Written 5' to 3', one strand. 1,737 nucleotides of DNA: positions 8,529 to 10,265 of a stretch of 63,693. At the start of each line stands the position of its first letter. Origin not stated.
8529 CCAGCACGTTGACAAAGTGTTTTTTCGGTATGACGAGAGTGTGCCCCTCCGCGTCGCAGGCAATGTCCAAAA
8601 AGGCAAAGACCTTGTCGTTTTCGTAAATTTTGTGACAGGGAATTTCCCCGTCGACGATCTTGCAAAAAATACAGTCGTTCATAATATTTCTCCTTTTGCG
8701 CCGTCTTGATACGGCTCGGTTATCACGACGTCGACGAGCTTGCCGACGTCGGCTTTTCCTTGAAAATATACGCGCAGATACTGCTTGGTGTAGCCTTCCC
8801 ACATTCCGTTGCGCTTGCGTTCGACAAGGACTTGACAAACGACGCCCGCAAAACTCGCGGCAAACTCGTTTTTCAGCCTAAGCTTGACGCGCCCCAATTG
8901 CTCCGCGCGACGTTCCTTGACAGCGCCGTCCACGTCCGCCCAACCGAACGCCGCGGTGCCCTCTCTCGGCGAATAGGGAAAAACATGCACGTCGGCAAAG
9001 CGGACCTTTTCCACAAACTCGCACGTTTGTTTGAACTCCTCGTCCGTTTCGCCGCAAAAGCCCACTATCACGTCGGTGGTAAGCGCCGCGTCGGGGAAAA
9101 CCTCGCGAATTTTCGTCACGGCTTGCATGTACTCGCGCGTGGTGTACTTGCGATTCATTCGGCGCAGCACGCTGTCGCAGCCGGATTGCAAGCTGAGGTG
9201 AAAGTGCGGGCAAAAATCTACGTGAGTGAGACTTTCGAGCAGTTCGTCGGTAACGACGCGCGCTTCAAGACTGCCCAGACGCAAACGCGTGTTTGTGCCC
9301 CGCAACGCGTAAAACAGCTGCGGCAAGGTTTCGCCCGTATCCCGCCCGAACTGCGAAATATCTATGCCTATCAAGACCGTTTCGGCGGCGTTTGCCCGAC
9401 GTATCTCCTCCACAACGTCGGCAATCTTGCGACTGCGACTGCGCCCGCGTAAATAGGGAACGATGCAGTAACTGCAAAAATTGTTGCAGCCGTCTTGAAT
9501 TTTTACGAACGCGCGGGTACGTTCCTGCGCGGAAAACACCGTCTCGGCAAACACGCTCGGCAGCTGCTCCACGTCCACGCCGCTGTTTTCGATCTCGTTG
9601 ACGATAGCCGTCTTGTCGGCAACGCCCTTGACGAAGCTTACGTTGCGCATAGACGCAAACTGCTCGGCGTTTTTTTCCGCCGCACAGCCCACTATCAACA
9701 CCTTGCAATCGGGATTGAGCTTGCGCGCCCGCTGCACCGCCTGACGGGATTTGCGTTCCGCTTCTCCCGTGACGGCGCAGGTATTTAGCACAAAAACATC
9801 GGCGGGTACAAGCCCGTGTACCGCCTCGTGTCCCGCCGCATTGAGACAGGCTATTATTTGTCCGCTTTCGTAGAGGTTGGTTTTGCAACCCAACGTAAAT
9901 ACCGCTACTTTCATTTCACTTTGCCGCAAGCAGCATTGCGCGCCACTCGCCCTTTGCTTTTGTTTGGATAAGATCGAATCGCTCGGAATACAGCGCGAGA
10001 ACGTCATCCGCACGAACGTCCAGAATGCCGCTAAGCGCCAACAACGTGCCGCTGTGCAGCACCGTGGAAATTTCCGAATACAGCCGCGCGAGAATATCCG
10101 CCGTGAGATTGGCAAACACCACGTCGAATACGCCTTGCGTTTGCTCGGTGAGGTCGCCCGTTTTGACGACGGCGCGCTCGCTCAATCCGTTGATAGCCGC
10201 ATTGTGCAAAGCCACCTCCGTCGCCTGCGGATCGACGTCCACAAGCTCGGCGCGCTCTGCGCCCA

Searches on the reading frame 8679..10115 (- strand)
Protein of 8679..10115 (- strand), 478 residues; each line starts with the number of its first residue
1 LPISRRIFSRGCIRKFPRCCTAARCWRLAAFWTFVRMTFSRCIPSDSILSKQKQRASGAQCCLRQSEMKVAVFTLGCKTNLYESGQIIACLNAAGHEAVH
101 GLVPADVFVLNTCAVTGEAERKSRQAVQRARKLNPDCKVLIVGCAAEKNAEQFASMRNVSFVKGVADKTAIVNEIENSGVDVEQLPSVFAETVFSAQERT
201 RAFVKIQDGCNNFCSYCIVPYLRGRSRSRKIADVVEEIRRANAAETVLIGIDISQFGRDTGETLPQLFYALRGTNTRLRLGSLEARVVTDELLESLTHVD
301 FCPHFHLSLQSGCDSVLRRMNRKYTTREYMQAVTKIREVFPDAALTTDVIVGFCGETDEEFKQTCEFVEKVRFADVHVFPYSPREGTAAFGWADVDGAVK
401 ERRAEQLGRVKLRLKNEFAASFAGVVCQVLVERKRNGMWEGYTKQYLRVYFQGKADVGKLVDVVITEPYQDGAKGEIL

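Call 67: search_protein_families(library=pfam, proteins=[window:8679-10115:-], max_evalue=0.00001)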
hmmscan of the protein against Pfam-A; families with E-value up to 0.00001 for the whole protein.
window:8679-10115:- (478 aa): 2 families
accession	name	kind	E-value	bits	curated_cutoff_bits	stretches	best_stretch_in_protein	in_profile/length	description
PF04055.27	Radical_SAM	-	5.6e-26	92.1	29.5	1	205-368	2-166/166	Radical SAM superfamily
PF00919.26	UPF0004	-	3.4e-22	78.7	27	1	69-158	1-91/98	Uncharacterized protein family UPF0004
